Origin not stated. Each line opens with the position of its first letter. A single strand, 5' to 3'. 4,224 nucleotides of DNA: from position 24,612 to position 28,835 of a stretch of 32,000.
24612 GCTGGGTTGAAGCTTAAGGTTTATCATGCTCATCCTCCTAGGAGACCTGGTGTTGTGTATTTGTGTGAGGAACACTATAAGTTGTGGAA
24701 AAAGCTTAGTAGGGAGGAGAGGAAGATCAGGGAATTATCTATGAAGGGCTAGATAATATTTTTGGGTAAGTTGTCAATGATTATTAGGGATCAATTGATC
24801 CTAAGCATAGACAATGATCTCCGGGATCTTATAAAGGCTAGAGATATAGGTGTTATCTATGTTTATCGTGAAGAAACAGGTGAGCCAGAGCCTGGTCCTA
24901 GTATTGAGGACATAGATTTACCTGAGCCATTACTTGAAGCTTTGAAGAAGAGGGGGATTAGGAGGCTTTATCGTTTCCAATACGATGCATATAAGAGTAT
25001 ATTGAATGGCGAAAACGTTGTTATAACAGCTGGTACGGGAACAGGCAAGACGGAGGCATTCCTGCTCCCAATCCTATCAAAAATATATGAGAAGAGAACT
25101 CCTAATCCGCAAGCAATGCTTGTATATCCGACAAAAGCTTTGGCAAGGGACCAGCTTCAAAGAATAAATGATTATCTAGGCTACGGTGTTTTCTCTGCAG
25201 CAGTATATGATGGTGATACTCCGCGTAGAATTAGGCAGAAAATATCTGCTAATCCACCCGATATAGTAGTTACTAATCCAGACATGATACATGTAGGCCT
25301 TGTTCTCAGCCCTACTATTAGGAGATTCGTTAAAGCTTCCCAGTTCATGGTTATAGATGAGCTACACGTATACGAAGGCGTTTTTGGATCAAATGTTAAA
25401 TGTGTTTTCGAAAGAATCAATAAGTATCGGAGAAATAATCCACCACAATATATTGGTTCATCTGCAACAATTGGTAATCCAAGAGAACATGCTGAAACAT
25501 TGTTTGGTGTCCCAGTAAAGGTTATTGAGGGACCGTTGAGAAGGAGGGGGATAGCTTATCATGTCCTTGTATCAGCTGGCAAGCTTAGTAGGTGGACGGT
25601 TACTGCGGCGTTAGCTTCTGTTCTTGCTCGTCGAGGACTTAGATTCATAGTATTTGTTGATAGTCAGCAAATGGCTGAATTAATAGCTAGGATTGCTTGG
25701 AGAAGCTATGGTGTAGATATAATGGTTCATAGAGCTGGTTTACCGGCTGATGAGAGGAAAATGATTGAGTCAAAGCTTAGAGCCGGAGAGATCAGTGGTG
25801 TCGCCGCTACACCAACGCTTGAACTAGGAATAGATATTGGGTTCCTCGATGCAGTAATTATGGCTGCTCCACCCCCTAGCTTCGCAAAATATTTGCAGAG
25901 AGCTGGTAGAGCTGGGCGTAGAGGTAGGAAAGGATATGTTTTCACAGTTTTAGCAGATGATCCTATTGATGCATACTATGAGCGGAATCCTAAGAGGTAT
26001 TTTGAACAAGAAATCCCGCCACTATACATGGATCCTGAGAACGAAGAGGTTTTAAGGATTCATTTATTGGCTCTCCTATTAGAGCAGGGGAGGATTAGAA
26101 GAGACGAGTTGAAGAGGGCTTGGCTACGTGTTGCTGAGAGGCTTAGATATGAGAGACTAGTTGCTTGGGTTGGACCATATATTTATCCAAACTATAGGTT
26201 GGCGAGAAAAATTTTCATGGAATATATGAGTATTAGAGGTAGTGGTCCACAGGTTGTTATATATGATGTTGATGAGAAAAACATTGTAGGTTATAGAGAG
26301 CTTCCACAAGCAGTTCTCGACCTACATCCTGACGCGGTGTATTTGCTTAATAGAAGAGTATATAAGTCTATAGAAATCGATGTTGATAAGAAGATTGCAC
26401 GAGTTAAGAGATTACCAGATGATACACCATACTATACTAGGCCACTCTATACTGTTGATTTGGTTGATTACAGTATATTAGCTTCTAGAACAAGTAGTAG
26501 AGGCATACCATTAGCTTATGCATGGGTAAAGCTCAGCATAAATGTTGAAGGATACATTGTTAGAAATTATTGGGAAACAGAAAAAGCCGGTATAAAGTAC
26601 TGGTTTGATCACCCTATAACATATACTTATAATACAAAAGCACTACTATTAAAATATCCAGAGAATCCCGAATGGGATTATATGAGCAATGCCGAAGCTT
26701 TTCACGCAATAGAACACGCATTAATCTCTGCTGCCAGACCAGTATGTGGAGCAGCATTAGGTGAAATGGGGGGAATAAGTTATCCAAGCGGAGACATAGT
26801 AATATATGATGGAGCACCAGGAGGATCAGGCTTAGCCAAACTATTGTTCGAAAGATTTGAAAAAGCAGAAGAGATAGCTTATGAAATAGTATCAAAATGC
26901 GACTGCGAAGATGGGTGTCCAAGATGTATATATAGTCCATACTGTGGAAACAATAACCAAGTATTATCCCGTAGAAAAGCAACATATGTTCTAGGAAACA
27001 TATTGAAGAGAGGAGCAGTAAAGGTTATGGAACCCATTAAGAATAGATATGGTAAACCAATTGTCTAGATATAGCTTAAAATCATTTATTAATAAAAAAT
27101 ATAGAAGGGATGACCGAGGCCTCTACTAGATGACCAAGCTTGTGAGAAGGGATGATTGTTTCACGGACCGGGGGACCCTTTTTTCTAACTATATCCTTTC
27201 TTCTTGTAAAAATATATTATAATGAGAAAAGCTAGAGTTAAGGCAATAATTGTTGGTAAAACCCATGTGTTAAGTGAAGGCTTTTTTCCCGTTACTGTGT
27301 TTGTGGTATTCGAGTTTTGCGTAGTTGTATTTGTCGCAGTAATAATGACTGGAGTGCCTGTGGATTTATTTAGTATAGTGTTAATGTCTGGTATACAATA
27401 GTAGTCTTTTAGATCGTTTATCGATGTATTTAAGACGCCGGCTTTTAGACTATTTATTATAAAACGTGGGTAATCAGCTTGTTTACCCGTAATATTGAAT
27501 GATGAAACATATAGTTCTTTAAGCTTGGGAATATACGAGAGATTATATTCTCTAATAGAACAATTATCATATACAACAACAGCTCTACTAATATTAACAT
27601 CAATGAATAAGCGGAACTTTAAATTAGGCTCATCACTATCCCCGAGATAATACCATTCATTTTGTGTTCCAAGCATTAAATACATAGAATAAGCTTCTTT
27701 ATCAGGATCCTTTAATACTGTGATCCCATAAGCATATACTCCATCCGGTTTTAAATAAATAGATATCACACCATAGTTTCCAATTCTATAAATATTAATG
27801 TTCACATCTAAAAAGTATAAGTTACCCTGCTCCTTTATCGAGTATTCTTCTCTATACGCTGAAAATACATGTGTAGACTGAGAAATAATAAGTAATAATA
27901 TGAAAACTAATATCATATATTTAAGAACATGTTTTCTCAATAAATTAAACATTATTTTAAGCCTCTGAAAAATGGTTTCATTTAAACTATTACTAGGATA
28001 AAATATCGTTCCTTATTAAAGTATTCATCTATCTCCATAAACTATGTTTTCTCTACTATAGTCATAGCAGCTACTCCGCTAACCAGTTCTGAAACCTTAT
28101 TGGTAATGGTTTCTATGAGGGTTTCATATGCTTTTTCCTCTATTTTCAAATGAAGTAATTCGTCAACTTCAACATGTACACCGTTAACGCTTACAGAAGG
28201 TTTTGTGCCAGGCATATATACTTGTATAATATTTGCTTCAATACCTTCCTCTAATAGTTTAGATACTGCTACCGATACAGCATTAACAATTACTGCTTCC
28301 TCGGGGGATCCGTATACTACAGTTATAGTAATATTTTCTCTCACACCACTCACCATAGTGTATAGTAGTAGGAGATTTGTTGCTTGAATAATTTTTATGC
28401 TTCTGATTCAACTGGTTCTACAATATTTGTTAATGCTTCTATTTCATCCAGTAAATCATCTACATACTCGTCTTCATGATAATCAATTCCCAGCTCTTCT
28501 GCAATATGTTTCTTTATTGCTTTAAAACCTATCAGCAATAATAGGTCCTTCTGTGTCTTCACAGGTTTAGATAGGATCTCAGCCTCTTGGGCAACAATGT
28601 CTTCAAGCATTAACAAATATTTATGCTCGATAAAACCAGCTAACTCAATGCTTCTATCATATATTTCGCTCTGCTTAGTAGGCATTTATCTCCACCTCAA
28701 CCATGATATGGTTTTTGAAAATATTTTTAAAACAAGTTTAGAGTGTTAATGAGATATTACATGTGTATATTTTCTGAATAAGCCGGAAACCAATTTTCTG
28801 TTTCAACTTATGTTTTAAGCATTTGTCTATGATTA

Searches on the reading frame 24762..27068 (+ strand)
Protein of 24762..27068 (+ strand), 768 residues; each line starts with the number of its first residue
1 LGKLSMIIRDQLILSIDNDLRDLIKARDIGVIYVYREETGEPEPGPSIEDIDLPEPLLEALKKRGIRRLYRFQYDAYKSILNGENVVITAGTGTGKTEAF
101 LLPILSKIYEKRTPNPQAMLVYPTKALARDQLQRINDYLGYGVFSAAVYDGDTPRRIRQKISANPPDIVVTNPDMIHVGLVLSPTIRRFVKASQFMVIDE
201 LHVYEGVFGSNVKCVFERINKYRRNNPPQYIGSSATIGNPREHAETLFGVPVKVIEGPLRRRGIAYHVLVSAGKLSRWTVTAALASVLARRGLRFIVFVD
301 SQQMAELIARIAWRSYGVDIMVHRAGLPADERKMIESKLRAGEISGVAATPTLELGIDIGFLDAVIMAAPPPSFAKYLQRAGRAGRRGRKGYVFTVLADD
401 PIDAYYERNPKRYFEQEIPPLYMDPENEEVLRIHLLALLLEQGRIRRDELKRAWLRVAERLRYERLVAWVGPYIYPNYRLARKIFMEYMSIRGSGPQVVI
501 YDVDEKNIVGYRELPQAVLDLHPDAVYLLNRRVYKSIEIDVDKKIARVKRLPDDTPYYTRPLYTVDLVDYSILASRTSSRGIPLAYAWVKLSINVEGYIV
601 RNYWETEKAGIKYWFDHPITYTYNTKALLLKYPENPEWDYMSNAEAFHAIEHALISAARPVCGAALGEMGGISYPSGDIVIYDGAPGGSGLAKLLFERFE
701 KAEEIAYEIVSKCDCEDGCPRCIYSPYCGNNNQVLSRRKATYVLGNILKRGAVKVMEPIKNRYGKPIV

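Call 3: search_protein_families(library=pfam, proteins=[window:24762-27068:+], max_evalue=1)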
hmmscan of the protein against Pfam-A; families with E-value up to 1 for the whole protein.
window:24762-27068:+ (768 aa): 7 families
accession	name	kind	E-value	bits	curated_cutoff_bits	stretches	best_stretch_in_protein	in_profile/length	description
PF00270.35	DEAD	-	1.9e-33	116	26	1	71-239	2-163/167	DEAD/DEAH box helicase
PF00271.37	Helicase_C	-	1.8e-18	67.2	23.5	1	284-388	6-110/110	Helicase conserved C-terminal domain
PF09369.15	MZB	-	2.1e-16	60.8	24.2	1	650-723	1-80/80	MrfA Zn-binding domain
PF04851.21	ResIII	-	5.4e-06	26.8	22.5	1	71-236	6-161/164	Type III restriction enzyme, res subunit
PF00580.27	UvrD-helicase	-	0.0035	17.5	23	1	82-140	12-70/271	UvrD/REP helicase N-terminal domain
PF22590.2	Cas3-like_C_2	-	0.0086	16.8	27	1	302-388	16-105/106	CRISPR-associated nuclease/helicase Cas3, C-terminal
PF13245.12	AAA_19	-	0.015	15.9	25.1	1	73-125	1-51/134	AAA domain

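Call 4: search_protein_families(library=ncbifam, proteins=[window:24762-27068:+], max_evalue=1)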
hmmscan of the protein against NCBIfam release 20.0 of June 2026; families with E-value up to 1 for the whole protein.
window:24762-27068:+ (768 aa): 46 families (the best 25 are shown)
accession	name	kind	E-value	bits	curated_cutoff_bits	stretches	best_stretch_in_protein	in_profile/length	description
TIGR03817.1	DECH_helic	hypoth_equivalog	3.6e-113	379.3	874.1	1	55-749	23-740/742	helicase/secretion neighborhood putative DEAH-box helicase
TIGR04121.1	DEXH_lig_assoc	equivalog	1.4e-41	142.2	850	1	68-388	13-347/804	ligase-associated DNA damage response DEXH box helicase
NF010338.0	PRK13767.1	equivalog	6.1e-34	117.4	849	1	72-400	37-401/877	ATP-dependent helicase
NF041067.1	DpdJ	equivalog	8.6e-29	99.9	800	3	66-134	147-224/1482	protein DpdJ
NF007284.0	PRK09751.1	equivalog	2.7e-24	84.6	1496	2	315-387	344-419/1538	ATP-dependent helicase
NF002654.0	PRK02362.1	equivalog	3e-23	82.1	887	2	48-255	3-199/739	ATP-dependent DNA helicase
NF008394.0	PRK11192.1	equivalog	2.9e-22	79.1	507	1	48-417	5-369/441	ATP-dependent RNA helicase SrmB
NF001308.0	PRK00254.1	equivalog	4.4e-22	78.1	1216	2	48-309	3-255/720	ATP-dependent DNA helicase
NF053631.1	RNA_helic_CshA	equivalog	2.9e-21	75.9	646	1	49-403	2-347/434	degradosome RNA helicase CshA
NF053636.1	DDHlcsCsdAPsy1082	equivalog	2.7e-18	65.8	890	2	48-138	5-97/512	DEAD/DEAH box helicase CsdA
NF040935.1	helicase_Hel308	equivalog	4.3e-17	61.5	1200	2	47-310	5-265/704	ATP-dependent DNA helicase Hel308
NF008744.0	PRK11776.1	equivalog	6.3e-16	58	524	1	49-400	7-349/460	ATP-dependent RNA helicase DbpA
NF053711.1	RNA_heli_RhlE1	exception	9e-16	57.6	750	1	50-403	5-354/434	RNA helicase RhlE1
NF041063.1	DpdF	equivalog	2.6e-15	56.1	550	1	82-402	157-487/813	protein DpdF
TIGR00614.1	recQ_fam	subfamily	2.7e-14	52.8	219.8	1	68-391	11-324/470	RecQ family ATP-dependent DNA helicase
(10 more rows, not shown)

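Call 8: search_protein_families(library=padloc, proteins=[window:24762-27068:+], max_evalue=1)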
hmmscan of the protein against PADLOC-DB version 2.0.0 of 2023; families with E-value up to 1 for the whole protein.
window:24762-27068:+ (768 aa): 90 families (the best 25 are shown)
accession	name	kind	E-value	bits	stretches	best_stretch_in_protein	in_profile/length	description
PDLC02503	BrxHI|BrxHII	-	6.5e-61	204.5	1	67-462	23-418/698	BrxHI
PDLC00036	DruE3|DruE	-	3.7e-47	158.2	3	67-243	91-291/2023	SNF2 family N-terminal domain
PDLC00037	DruE3|DruE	-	4.6e-45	151.9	3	323-441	1036-1155/2055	SNF2 family N-terminal domain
PDLC00013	DruE1|DruE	-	8.2e-44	147.9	4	35-146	52-178/1776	SNF2 family N-terminal domain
PDLC03960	SngC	-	1.3e-43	147.8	1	64-394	20-368/720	-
PDLC02501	BrxHI|BrxHII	-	3.9e-38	129.1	1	65-457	20-413/925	BrxHI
PDLC00051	DruE4|DruE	-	7.7e-36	121.1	3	343-440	1124-1222/1829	SNF2 family N-terminal domain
PDLC00035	DruE3|DruE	-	5e-35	118.6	2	322-441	1038-1158/1460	SNF2 family N-terminal domain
PDLC00015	DruE2|DruE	-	8e-35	117.9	3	343-440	1170-1268/1887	SNF2 family N-terminal domain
PDLC00014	DruE2|DruE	-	6.5e-33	111.4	3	339-440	1195-1297/1928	SNF2 family N-terminal domain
PDLC02896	DpdJ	-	2.3e-29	99.8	3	62-133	152-234/1487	DpdJ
PDLC03928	PsyrT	-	5.2e-25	85.8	1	67-408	20-358/689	-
PDLC02570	DrmA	-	4.7e-21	72.8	2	196-411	413-649/851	DrmA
PDLC02569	DrmA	-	3.3e-20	69.5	4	332-398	817-883/1095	DrmA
PDLC02897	DpdJ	-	1e-18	64.6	1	73-403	104-470/1570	DpdJ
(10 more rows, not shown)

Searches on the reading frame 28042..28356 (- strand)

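Call 3: search_protein_families(library=pfam, proteins=[window:28042-28356:-], max_evalue=1)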
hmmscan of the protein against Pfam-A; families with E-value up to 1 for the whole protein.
window:28042-28356:- (104 aa): 2 families
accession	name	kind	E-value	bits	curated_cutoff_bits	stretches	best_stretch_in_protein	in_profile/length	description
PF03658.20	Ub-RnfH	-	0.081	13.7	23.7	1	9-63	1-54/83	RnfH family Ubiquitin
PF01386.24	Ribosomal_L25p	-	0.35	11.8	23.6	0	7-52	19-61/82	Ribosomal L25p family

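Call 52: search_protein_families(library=padloc, proteins=[window:28042-28356:-], max_evalue=0.01)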
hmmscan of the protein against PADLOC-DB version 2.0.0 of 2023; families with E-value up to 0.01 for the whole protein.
window:28042-28356:- (104 aa): 0 families

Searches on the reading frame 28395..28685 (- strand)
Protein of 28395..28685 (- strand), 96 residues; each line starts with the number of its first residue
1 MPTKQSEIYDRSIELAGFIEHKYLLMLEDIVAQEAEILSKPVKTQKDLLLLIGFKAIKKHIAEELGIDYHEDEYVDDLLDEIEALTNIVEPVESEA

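Call 3: search_protein_families(library=pfam, proteins=[window:28395-28685:-], max_evalue=1)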
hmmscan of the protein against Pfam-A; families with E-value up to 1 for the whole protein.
window:28395-28685:- (96 aa): 1 family
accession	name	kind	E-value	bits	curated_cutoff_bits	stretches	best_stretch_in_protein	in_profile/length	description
PF05465.18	Halo_GVPC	-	0.29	11.9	22.4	0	75-85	1-11/32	Halobacterial gas vesicle protein C (GVPC) repeat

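Call 52: search_protein_families(library=padloc, proteins=[window:28395-28685:-], max_evalue=0.01)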
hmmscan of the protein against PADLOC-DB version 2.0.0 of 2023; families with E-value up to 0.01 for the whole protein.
window:28395-28685:- (96 aa): 0 families
